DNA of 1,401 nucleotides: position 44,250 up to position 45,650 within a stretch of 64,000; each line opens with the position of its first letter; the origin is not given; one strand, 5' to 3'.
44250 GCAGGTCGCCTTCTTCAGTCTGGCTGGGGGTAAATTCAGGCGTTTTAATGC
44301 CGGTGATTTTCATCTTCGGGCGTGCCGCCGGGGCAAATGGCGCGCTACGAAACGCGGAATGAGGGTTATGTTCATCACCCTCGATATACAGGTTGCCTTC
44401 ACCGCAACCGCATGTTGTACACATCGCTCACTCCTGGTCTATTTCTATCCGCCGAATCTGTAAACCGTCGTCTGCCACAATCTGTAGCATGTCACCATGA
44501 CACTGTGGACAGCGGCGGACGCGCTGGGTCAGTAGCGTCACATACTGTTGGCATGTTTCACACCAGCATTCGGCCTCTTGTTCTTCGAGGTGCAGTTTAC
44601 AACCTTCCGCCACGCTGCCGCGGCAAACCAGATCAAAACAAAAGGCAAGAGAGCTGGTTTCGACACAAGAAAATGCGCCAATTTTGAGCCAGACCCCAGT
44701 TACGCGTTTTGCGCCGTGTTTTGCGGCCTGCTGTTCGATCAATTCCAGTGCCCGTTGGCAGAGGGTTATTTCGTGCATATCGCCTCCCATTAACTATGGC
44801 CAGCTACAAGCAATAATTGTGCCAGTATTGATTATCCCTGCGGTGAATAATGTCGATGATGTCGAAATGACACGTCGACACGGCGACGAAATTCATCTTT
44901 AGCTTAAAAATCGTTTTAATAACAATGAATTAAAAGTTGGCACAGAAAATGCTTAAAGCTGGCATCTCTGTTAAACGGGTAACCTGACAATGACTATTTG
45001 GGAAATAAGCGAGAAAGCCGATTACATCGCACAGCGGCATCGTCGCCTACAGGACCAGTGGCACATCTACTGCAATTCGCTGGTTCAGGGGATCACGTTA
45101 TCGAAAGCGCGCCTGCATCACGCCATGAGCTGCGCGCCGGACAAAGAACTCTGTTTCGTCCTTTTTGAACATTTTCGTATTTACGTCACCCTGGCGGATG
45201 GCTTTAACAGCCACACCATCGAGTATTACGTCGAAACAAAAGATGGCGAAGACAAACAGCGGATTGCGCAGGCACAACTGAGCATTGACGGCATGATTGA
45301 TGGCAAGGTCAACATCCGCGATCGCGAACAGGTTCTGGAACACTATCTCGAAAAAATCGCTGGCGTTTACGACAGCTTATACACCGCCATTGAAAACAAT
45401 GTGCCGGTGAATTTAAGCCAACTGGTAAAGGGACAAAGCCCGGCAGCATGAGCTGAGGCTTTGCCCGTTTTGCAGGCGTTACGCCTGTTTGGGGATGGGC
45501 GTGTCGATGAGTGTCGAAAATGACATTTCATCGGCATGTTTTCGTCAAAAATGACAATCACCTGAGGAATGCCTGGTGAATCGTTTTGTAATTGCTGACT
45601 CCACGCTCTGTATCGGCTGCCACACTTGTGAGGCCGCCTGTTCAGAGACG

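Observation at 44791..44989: Divergent sigma-54 promoters in the hypA-hycA intergenic region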

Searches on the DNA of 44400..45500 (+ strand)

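Call 3: search_dna_similar(query=window:44400-45500:+, collection=ecoli_genomes, mode=near, max_rows=8)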
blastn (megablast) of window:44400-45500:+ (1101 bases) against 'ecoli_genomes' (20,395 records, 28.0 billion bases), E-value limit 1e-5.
Records with a match: 5426; places in all: 5429; records where one place covers at least 80% of the query: 5425.
Genomes with a match: 5425 of 5426; with a place that covers at least 80% of the query: 5424. Places per genome that has any: lowest 1, median 1, highest 2. On chromosomes: 5428 places; on plasmids: 1.
Best place of each record, by identity: >=99% 4354; 95-99% 1072.
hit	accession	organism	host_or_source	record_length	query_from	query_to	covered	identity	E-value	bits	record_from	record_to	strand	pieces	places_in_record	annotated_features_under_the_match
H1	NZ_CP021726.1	Escherichia coli strain Combat11I9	Homo sapiens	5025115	1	1101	100%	99.8%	0e+0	2023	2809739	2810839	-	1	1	hycA: formate hydrogenlyase regulator HycA | hypA: hydrogenase maturation nickel metallochaperone HypA | hypB: hydrogenase nickel incorporation protein HypB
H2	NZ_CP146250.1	Escherichia coli strain L26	chicken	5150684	1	1101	100%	99.8%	0e+0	2023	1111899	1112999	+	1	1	hycA: formate hydrogenlyase regulator HycA | hypA: hydrogenase maturation nickel metallochaperone HypA | hypB: hydrogenase nickel incorporation protein HypB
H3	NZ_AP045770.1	Escherichia coli strain 23CRST011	Homo sapiens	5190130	1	1101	100%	99.8%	0e+0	2023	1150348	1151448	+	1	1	hycA: formate hydrogenlyase regulator HycA | hypA: hydrogenase maturation nickel metallochaperone HypA | hypB: hydrogenase nickel incorporation protein HypB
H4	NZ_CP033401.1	Escherichia coli strain WCHEC020031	Homo sapiens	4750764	1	1101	100%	99.7%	0e+0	2017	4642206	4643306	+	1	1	hycA: formate hydrogenlyase regulator HycA | hypA: hydrogenase maturation nickel metallochaperone HypA | hypB: hydrogenase nickel incorporation protein HypB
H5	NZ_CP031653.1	Escherichia coli strain UK_Dog_Liverpool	dog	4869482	1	1101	100%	99.7%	0e+0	2017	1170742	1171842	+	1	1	hycA: formate hydrogenlyase regulator HycA | hypA: hydrogenase maturation nickel metallochaperone HypA | hypB: hydrogenase nickel incorporation protein HypB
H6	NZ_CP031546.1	Escherichia coli strain cq9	pig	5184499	1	1101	100%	99.7%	0e+0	2017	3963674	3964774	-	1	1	hycA: formate hydrogenlyase regulator HycA | hypA: hydrogenase maturation nickel metallochaperone HypA | hypB: hydrogenase nickel incorporation protein HypB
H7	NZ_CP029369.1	Escherichia coli strain WCHEC035148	Sewage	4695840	1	1101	100%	99.7%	0e+0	2017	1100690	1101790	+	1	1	hycA: formate hydrogenlyase regulator HycA | hypA: hydrogenase maturation nickel metallochaperone HypA | hypB: hydrogenase nickel incorporation protein HypB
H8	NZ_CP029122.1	Escherichia coli strain AR434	missing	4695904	1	1101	100%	99.7%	0e+0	2017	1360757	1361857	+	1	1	hycA: formate hydrogenlyase regulator HycA | hypA: hydrogenase maturation nickel metallochaperone HypA | hypB: hydrogenase nickel incorporation protein HypB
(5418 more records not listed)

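Call 6: get_annotated_region(hit=H2, flank=20000)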
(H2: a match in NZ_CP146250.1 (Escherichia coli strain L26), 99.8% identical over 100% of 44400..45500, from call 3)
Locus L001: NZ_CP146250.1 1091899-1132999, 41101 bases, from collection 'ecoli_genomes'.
description: Escherichia coli strain L26 chromosome, complete genome
organism: Escherichia coli strain L26 (NCBI taxid 562)
replicon: chromosome; assembly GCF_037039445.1
host: -; source: chicken; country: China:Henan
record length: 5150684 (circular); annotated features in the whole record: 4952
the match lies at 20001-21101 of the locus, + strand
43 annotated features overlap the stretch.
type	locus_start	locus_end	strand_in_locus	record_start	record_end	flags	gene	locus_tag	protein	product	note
CDS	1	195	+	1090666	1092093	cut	cysN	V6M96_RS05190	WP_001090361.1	sulfate adenylyltransferase subunit CysN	-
CDS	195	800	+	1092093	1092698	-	cysC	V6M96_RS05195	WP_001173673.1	adenylyl-sulfate kinase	-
CDS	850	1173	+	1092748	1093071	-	ygbE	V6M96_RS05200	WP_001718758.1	DUF3561 family protein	-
CDS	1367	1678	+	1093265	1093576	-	ftsB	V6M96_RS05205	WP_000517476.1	cell division protein FtsB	-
CDS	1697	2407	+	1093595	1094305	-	ispD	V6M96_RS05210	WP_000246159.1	2-C-methyl-D-erythritol 4-phosphate cytidylyltransferase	-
CDS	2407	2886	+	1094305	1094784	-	ispF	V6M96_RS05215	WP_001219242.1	2-C-methyl-D-erythritol 2,4-cyclodiphosphate synthase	-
CDS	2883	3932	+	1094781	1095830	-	truD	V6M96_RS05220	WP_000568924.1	tRNA pseudouridine(13) synthase TruD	-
CDS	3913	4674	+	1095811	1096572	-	surE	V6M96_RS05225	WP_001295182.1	5'/3'-nucleotidase SurE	-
CDS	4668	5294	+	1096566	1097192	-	pcm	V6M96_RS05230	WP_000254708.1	protein-L-isoaspartate O-methyltransferase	-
CDS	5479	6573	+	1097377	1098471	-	nlpD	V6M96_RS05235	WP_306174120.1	murein hydrolase activator NlpD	-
CDS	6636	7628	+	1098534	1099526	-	rpoS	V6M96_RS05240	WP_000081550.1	RNA polymerase sigma factor RpoS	-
CDS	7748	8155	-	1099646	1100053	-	-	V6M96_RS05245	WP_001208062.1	MarR family winged helix-turn-helix transcriptional regulator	-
CDS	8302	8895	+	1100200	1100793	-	-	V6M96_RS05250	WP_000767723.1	non-oxidative hydroxyarylic acid decarboxylases subunit B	-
CDS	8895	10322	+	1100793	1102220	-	-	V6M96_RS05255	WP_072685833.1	non-oxidative hydroxyarylic acid decarboxylases subunit C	-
CDS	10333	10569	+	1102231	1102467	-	-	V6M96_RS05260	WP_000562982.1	non-oxidative hydroxyarylic acid decarboxylases subunit D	-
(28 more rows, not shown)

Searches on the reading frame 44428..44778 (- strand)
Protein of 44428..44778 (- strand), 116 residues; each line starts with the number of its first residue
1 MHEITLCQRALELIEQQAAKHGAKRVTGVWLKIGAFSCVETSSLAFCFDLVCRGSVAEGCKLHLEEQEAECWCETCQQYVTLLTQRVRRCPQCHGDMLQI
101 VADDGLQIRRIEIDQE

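Call 58: search_protein_families(library=ncbifam, proteins=[window:44428-44778:-])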
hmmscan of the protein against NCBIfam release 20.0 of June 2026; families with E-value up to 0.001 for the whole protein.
window:44428-44778:- (116 aa): 6 families
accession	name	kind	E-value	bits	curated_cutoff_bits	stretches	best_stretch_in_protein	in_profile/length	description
NF002979.0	PRK03681.1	subfamily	9.5e-73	241.8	121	1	1-116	1-116/116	hydrogenase/urease nickel incorporation protein HypA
TIGR00100.1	hypA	equivalog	1.1e-43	147.9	88.1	1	1-116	1-116/116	hydrogenase maturation nickel metallochaperone HypA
NF009046.0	PRK12380.1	subfamily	4.1e-39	133.5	113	1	1-113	1-112/113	hydrogenase/urease nickel incorporation protein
NF001976.0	PRK00762.1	equivalog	9e-16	57.8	146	1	1-116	1-121/124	hydrogenase maturation nickel metallochaperone HypA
NF001839.0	PRK00564.1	equivalog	3.3e-12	46.6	112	1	1-115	1-116/117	hydrogenase/urease nickel incorporation protein HypA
NF003008.0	PRK03824.1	equivalog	5.3e-10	39.4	125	1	1-79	1-79/135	hydrogenase nickel incorporation protein HypA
